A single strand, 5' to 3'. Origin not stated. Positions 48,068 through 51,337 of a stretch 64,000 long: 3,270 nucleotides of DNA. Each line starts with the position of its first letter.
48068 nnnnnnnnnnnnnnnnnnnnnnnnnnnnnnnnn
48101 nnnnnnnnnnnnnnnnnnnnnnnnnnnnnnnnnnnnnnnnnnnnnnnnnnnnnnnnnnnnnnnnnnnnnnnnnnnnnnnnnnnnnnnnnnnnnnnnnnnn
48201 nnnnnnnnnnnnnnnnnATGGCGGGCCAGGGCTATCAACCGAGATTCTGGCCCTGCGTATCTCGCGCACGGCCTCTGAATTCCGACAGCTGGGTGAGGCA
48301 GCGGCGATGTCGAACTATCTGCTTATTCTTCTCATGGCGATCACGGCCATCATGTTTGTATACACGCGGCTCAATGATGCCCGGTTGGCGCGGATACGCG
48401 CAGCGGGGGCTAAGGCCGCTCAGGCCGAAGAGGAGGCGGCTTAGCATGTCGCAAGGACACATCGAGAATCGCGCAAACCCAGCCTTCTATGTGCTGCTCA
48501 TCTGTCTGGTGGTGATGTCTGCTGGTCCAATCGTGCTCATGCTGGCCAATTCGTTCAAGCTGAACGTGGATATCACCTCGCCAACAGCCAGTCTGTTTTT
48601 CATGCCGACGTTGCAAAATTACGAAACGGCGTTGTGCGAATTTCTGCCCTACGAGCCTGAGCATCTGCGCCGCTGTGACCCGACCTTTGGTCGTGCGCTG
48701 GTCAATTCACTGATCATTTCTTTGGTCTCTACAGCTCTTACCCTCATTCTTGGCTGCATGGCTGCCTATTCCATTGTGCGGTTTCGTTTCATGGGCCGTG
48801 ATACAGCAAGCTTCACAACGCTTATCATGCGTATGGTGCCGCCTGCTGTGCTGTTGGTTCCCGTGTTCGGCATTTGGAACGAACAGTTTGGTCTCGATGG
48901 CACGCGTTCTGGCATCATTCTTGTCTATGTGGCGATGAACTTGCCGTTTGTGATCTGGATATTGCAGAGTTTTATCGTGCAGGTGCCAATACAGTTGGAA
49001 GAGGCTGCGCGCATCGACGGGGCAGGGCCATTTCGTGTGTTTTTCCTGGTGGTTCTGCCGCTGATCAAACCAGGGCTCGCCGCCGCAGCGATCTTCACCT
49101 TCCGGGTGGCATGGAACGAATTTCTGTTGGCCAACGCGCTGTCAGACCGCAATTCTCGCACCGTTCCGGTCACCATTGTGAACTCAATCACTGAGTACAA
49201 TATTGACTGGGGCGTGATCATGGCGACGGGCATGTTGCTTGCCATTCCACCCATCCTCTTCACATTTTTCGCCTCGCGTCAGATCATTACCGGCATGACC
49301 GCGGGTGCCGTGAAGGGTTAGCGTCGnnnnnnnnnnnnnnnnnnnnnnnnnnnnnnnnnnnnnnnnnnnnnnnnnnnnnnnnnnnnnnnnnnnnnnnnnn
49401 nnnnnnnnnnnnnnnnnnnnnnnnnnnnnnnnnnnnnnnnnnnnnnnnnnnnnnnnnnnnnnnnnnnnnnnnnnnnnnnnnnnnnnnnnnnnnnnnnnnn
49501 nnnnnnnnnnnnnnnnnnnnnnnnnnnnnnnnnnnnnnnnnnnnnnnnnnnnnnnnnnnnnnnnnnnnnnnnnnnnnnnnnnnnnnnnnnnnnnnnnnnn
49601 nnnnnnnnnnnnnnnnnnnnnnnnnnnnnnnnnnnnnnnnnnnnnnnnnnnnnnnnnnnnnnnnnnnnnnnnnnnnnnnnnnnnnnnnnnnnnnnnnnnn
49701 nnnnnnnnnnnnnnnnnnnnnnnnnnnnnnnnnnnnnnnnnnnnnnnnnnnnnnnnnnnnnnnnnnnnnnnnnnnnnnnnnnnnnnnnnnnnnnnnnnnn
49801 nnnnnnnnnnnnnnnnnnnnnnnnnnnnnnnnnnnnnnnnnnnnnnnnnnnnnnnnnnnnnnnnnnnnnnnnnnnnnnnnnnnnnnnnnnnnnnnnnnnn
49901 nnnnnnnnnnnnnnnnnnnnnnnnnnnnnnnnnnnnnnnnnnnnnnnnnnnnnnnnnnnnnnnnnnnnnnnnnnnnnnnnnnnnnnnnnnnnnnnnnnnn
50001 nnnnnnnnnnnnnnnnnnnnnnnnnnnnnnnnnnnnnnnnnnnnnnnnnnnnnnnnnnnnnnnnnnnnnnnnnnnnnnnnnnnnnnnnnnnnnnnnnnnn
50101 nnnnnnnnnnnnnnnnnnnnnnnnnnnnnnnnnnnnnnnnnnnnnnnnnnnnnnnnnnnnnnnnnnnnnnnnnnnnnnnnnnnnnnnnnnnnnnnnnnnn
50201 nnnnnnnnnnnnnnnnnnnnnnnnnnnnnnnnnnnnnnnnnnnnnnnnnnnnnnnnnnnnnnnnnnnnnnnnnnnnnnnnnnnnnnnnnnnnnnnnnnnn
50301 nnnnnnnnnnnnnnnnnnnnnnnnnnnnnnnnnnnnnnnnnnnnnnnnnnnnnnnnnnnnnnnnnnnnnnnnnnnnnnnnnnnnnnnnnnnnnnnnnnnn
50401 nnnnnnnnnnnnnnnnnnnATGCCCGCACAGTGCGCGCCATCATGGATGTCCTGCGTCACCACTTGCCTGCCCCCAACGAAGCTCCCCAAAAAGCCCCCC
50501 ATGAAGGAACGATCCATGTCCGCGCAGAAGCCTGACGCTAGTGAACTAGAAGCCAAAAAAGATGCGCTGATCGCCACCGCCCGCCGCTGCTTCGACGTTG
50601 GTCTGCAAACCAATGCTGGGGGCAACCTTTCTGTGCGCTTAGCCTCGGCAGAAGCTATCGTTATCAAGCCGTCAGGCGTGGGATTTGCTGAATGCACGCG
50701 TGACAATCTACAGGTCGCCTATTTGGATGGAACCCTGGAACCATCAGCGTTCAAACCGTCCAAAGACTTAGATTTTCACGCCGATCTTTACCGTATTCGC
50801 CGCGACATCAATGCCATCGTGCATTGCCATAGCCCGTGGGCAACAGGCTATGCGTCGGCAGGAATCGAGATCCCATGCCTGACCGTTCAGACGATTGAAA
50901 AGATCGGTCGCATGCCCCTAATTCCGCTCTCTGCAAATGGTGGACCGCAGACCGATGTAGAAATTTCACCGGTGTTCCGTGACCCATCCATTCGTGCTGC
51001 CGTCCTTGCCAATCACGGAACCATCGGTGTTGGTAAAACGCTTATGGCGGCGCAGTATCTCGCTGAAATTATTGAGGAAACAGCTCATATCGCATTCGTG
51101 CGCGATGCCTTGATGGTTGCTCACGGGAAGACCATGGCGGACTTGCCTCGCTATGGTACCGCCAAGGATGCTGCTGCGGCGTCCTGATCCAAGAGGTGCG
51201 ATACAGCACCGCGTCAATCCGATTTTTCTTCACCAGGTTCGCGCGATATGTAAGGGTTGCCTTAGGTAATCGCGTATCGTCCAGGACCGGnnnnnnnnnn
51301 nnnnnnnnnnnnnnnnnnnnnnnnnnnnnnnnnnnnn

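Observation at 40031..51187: Orphan GntR carbohydrate regulon with an enzyme set matching no pathway I recognise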

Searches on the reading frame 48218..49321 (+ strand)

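Call 3: search_protein_families(library=pfam, proteins=[window:48218-49321:+])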
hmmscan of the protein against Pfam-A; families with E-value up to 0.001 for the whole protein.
window:48218-49321:+ (367 aa): 1 family
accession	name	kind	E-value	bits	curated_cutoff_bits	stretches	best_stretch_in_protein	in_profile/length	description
PF00528.27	BPD_transp_1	-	2.7e-17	63.5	26.4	1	176-352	2-173/184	Binding-protein-dependent transport system inner membrane component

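Call 4: search_protein_families(library=ncbifam, proteins=[window:48218-49321:+])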
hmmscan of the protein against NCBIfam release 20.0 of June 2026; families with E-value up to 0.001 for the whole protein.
window:48218-49321:+ (367 aa): 31 families (the best 25 are shown)
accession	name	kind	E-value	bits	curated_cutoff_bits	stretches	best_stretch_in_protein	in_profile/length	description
NF008231.0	PRK10998.1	equivalog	4e-30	105.4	261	1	91-367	17-296/296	maltose ABC transporter permease MalG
NF040932.1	ABC_arch_GlcU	equivalog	1.1e-29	104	340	1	91-362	6-266/272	glucose ABC transporter permease GlcU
NF008210.0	PRK10973.1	equivalog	6.7e-23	81.8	297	1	154-360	70-276/281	sn-glycerol-3-phosphate ABC transporter permease UgpE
NF007047.0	PRK09500.1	equivalog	7.3e-16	58.5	326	1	159-340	58-237/257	spermidine/putrescine ABC transporter permease PotC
TIGR02141.1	modB_ABC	equivalog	1.6e-15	57.3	182.6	1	164-349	3-202/208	molybdate ABC transporter permease subunit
TIGR01581.1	Mo_ABC_porter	hypoth_equivalog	5e-15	55.6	210.3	1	154-341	16-217/225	ABC transporter permease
TIGR00969.1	3a0106s02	subfamily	1.8e-14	53.8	240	1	153-342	55-257/272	sulfate ABC transporter permease subunit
NF011624.0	PRK15050.1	equivalog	3.1e-12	46.2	247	1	158-337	72-269/297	2-aminoethylphosphonate ABC transporter permease subunit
NF007889.0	PRK10592.1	equivalog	3.2e-12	46.6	476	1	160-325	64-235/281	putrescine ABC transporter permease PotI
TIGR02139.1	permease_CysT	equivalog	1e-11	44.9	246.1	1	159-347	50-252/265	sulfate ABC transporter permease subunit CysT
NF043073.1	MMSYN1_0195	equivalog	1.4e-11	43.3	1250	1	156-304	54-201/1021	spermidine/putrescine ABC transporter permease/substrate-binding protein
NF040839.1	tungstate_WtpB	equivalog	1.7e-11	44.2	340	1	155-339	40-233/251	tungstate ABC transporter permease WtpB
TIGR03262.1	PhnU2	equivalog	1.9e-11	43.3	593.25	1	154-355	49-255/546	putative 2-aminoethylphosphonate ABC transporter permease subunit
NF006939.0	PRK09421.1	equivalog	2.9e-11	43.2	262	1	159-304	10-167/230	molybdate ABC transporter permease subunit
TIGR02140.1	permease_CysW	equivalog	3.4e-11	43.1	329.1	1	154-337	42-239/261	sulfate ABC transporter permease subunit CysW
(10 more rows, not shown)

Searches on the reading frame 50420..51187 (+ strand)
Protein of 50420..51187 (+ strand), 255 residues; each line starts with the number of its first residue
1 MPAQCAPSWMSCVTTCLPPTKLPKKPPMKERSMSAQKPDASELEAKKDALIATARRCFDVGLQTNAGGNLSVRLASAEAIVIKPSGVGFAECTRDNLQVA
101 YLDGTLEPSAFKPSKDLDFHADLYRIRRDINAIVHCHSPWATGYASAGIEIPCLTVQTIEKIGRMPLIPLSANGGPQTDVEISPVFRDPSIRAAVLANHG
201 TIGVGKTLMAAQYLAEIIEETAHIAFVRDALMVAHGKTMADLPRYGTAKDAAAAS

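Call 5: search_protein_families(library=pfam, proteins=[window:50420-51187:+])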
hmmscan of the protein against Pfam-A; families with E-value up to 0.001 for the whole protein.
window:50420-51187:+ (255 aa): 1 family
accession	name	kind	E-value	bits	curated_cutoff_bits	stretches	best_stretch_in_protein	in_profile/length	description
PF00596.27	Aldolase_II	-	1.2e-35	123.5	22.2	1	49-225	2-182/183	Class II Aldolase and Adducin N-terminal domain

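Call 6: search_protein_families(library=ncbifam, proteins=[window:50420-51187:+], max_evalue=1e-10)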
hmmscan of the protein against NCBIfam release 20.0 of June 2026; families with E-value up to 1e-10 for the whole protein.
window:50420-51187:+ (255 aa): 20 families
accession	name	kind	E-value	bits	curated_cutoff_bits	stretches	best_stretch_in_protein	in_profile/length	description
NF005123.0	PRK06557.1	subfamily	9.8e-32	110.4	251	1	41-228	7-195/223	L-ribulose-5-phosphate 4-epimerase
NF006208.0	PRK08333.1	equivalog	7.1e-27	94.3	267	1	46-228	5-183/189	aldolase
NF043034.1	OxoTetrPhDc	equivalog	1.9e-25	89.8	250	1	46-227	5-187/205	3-oxo-tetronate 4-phosphate decarboxylase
NF006047.0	PRK08193.1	subfamily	4.9e-23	81.9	257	1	61-232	20-203/231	L-ribulose-5-phosphate 4-epimerase AraD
NF053831.1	RU1PAldHalo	equivalog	6e-23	81.4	300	1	62-226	19-180/208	ribulose-1-phosphate aldolase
NF005302.0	PRK06833.1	equivalog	8e-23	81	264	1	43-226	3-184/214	L-fuculose-phosphate aldolase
NF009625.0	PRK13145.1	equivalog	2.9e-22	79.3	369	1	49-156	11-118/235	L-ribulose-5-phosphate 4-epimerase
NF009003.0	PRK12348.1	subfamily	2.1e-21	76.6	331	1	60-156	18-114/228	L-ribulose-5-phosphate 4-epimerase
TIGR00760.1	araD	equivalog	4.7e-19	68.5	389.1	1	48-226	7-195/228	L-ribulose-5-phosphate 4-epimerase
NF004527.0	PRK05874.1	equivalog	3.3e-17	62.7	308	1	45-231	6-192/218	L-fuculose-phosphate aldolase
NF040649.1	FucA_Meth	equivalog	7.9e-17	61.8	250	1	50-229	6-177/179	L-fuculose phosphate aldolase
NF005984.0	PRK08087.1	subfamily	1.1e-16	61.3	264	1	49-224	9-180/215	L-fuculose-phosphate aldolase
NF005484.0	PRK07090.1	equivalog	1.2e-14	54.2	261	1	42-227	27-212/260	aldolase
NF009002.0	PRK12347.1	subfamily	1.3e-14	53.9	386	1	50-155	9-115/231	L-ribulose-5-phosphate 4-epimerase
NF006413.0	PRK08660.1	equivalog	3.5e-14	53.1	203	1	52-231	8-180/184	aldolase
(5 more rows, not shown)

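Call 23: search_solved_structures(query=window:50513-51187:+, max_evalue=0.001)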
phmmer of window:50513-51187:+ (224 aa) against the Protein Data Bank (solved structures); distinct sequences matched with E-value up to 0.001: 34.
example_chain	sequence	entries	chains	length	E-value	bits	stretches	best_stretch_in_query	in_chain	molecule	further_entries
6btd_A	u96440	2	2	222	2.1e-22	82.9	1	13-195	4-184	Fuculose phosphate aldolase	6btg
6vop_A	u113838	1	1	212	2e-15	60.1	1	16-197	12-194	Aldolase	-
6voq_A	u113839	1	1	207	3.9e-15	59.2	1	17-196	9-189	Aldolase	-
4c25_A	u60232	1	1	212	3.9e-14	55.9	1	16-193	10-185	L-FUCULOSE PHOSPHATE ALDOLASE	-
4c24_A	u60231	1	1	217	4.2e-14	55.8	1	16-193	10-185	L-FUCULOSE PHOSPHATE ALDOLASE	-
8iqa_A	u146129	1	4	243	1.7e-12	50.6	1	32-194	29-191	Aldolase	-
8il8_A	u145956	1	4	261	1.7e-12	50.6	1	32-194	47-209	Aldolase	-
1dzu_P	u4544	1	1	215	3.9e-12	49.4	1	19-194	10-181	L-fuculose phosphate aldolase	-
1dzw_P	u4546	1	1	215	9.5e-12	48.1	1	19-194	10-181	L-fuculose phosphate aldolase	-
1dzx_P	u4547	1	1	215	1.3e-11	47.6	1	19-195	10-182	L-fuculose phosphate aldolase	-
1dzy_P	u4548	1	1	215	1.4e-11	47.6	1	19-194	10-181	L-FUCULOSE-1-PHOSPHATE ALDOLASE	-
1fua_A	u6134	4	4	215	1.4e-11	47.6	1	19-194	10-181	L-FUCULOSE-1-PHOSPHATE ALDOLASE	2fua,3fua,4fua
1dzz_P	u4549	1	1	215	1.4e-11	47.5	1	19-194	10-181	L-fuculose phosphate aldolase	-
1dzv_P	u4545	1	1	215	1.4e-11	47.5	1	19-194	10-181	L-fuculose phosphate aldolase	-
7x78_A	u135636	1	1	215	1.9e-11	47.1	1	20-193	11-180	L-fuculose phosphate aldolase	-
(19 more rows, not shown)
